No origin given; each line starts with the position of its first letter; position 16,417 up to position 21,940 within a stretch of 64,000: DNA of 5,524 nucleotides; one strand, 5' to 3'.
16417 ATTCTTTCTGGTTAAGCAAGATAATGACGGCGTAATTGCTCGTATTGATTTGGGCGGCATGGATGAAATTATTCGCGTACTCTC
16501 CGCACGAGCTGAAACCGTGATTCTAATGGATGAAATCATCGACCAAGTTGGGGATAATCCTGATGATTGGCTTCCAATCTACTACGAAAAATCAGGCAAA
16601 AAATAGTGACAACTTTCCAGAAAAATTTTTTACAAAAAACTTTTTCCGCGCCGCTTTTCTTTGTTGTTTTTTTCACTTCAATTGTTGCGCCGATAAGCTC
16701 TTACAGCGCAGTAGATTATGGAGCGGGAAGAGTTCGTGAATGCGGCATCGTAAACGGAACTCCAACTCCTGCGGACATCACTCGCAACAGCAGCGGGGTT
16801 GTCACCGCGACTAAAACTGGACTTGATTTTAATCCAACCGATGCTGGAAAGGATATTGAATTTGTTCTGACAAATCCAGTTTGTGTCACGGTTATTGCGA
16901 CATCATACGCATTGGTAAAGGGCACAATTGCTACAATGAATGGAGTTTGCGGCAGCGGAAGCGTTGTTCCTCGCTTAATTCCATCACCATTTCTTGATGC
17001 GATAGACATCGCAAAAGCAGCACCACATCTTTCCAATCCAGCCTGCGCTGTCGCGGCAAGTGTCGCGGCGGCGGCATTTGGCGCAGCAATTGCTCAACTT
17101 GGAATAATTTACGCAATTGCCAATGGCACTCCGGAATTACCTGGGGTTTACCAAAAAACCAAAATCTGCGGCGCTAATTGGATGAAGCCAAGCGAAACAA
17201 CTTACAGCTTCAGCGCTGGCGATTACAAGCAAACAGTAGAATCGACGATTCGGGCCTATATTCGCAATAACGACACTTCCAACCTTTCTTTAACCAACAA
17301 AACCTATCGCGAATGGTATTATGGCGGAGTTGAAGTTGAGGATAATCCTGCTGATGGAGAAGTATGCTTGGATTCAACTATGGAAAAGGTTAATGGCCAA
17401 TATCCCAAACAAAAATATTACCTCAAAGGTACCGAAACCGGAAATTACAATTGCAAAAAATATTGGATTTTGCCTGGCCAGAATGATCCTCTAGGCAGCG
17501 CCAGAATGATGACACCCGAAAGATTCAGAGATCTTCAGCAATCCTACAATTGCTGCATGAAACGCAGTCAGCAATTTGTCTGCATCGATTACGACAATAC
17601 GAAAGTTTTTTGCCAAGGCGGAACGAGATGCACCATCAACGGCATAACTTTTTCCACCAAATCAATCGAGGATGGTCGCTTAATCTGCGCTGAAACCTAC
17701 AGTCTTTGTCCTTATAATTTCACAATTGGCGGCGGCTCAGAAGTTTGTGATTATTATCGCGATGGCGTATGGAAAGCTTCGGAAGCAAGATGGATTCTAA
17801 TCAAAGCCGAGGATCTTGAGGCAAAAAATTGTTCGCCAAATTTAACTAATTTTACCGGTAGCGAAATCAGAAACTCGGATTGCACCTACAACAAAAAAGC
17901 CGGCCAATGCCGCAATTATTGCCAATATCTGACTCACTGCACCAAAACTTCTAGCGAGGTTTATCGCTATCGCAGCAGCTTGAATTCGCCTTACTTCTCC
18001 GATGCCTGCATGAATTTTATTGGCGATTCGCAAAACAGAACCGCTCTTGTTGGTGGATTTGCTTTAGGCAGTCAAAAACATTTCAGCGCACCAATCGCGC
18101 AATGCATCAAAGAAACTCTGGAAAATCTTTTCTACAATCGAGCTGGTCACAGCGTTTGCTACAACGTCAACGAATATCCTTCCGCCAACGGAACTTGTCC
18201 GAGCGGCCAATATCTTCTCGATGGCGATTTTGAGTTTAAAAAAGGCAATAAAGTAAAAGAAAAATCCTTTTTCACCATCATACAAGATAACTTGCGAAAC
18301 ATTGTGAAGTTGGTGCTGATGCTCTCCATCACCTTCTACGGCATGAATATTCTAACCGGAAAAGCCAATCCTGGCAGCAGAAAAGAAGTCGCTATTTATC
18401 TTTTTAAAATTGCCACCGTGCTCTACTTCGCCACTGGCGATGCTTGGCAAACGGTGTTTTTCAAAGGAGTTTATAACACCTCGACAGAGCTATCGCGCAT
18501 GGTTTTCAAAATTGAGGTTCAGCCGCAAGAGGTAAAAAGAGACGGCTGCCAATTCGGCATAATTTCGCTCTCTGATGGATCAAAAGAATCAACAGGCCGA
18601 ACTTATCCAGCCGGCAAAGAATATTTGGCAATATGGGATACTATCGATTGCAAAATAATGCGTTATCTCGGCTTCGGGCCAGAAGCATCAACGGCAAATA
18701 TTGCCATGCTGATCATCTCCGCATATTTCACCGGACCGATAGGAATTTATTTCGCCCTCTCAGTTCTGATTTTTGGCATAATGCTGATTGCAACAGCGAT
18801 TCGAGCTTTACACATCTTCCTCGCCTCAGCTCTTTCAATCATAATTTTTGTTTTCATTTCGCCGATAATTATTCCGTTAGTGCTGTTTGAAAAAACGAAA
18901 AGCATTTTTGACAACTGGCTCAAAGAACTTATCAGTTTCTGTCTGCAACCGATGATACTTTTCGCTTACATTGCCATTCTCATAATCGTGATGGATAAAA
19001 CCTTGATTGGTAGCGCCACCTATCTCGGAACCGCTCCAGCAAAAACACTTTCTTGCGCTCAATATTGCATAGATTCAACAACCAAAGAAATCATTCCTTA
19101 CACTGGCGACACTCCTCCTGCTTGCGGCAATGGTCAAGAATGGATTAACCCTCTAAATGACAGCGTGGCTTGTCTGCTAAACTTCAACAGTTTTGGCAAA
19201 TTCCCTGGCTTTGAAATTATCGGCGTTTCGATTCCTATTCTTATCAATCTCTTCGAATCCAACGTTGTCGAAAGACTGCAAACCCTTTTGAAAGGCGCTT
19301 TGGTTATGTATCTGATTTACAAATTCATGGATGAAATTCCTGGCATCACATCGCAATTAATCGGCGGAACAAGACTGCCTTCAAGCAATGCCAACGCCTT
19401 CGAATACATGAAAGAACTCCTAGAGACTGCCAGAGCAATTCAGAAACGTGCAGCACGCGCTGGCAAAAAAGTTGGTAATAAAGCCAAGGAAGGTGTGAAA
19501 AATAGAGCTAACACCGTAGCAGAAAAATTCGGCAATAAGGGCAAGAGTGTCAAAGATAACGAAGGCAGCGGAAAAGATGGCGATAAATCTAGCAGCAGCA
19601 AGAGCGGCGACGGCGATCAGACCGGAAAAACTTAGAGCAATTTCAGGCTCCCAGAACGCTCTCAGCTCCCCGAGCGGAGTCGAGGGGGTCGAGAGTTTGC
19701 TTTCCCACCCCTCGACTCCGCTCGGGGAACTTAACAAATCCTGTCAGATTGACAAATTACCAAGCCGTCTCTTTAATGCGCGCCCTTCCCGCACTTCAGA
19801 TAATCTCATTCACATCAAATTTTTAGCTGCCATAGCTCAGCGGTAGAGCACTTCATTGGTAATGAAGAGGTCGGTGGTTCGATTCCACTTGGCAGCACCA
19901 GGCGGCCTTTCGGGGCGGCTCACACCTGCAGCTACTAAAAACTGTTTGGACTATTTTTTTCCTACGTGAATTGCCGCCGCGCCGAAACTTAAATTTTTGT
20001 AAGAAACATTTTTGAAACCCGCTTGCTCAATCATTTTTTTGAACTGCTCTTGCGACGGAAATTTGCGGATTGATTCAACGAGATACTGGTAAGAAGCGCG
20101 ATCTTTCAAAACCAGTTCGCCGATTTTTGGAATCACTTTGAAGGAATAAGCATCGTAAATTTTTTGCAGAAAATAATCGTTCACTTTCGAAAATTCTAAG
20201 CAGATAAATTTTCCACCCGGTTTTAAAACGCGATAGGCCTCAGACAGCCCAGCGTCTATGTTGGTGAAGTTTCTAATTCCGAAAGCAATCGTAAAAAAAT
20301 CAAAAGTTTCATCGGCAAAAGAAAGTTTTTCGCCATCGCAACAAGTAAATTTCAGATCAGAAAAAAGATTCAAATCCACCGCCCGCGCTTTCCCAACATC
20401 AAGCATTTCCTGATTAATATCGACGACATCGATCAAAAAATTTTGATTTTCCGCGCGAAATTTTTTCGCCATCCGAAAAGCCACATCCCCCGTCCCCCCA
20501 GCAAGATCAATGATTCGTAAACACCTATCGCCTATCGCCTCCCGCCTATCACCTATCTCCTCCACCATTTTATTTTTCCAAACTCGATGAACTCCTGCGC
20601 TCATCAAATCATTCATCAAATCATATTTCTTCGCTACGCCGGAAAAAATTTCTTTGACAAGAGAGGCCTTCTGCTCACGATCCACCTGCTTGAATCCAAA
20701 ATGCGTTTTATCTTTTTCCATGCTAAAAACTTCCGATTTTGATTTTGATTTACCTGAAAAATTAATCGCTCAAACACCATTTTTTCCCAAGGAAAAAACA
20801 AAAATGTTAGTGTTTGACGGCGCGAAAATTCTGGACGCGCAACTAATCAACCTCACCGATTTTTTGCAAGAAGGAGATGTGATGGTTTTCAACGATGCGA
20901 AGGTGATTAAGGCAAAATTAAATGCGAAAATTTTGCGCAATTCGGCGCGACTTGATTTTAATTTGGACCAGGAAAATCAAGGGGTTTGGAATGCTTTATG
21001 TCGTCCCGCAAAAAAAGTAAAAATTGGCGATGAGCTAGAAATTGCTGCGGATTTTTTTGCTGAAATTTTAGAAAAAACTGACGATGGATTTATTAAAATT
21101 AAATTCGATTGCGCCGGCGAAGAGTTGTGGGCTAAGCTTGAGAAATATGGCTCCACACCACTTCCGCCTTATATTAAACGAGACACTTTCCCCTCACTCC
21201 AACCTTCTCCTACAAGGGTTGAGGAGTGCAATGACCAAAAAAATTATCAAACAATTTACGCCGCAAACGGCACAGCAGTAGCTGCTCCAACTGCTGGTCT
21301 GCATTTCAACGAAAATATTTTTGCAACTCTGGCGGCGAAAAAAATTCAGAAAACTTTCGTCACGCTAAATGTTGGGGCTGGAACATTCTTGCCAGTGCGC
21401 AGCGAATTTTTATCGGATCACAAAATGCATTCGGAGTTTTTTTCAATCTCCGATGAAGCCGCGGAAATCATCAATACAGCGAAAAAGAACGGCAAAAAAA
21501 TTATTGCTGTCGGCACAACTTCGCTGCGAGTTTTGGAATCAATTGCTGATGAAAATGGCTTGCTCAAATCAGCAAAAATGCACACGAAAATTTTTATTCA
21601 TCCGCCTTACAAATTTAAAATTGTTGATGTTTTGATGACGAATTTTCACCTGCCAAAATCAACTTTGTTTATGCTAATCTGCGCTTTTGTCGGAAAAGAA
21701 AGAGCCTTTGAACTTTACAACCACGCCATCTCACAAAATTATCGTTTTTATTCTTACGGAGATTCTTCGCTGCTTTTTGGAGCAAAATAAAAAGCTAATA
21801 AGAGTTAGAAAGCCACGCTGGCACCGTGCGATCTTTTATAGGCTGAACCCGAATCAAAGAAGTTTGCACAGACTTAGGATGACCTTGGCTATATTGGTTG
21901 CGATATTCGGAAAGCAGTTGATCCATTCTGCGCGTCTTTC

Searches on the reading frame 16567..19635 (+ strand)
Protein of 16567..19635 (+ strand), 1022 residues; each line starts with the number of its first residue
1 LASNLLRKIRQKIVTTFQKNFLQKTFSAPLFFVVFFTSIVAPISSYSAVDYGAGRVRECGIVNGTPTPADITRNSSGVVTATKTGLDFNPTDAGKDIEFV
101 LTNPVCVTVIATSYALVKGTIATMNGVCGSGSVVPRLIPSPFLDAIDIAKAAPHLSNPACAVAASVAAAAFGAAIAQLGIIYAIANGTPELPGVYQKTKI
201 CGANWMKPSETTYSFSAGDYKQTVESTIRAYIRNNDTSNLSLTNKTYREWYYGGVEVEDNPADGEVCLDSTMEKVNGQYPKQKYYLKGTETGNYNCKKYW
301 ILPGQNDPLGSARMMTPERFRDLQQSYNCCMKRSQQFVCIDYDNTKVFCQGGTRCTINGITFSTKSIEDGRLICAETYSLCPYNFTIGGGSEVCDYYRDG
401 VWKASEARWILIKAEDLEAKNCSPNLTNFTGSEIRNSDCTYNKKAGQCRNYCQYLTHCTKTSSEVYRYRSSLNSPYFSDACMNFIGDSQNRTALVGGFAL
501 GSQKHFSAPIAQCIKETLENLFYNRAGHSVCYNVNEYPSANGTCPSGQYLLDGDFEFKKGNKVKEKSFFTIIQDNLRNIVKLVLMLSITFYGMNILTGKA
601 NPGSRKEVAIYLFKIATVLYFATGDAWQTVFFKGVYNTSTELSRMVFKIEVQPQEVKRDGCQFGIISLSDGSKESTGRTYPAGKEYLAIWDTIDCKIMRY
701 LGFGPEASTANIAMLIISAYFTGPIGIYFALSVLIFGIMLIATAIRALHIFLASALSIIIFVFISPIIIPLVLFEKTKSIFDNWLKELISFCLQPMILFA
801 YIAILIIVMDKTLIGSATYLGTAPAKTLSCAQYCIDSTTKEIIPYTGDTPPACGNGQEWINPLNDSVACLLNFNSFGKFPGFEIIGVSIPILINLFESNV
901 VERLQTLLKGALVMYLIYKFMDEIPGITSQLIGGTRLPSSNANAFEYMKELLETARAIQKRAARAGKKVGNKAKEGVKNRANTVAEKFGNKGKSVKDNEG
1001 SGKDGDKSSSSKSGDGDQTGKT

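Call 18: search_protein_families(library=pfam, proteins=[window:16567-19635:+], max_evalue=0.00001)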
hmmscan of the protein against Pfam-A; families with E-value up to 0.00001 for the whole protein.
window:16567-19635:+ (1022 aa): 1 family
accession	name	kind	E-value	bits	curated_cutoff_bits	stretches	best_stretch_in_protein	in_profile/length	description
PF04610.19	TrbL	-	3e-10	40.7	25.9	1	729-813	101-184/215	TrbL/VirB6 plasmid conjugal transfer protein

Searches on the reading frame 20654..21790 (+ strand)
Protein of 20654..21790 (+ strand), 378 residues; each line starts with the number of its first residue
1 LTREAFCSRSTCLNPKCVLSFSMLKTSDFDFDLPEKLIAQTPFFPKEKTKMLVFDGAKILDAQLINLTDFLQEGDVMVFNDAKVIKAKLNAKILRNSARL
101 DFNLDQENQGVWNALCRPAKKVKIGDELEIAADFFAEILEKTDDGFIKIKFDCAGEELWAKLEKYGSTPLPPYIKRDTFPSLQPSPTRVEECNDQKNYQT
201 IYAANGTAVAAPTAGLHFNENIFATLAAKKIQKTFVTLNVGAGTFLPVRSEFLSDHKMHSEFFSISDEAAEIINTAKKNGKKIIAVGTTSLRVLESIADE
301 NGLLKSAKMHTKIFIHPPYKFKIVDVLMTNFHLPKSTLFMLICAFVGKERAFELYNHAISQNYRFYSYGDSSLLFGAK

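Call 18: search_protein_families(library=pfam, proteins=[window:20654-21790:+], max_evalue=0.00001)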
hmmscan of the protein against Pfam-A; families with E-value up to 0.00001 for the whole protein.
window:20654-21790:+ (378 aa): 1 family
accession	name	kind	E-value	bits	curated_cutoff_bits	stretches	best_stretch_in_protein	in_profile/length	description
PF02547.20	Queuosine_synth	-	1.3e-115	386.4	25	1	26-374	1-322/322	Queuosine biosynthesis protein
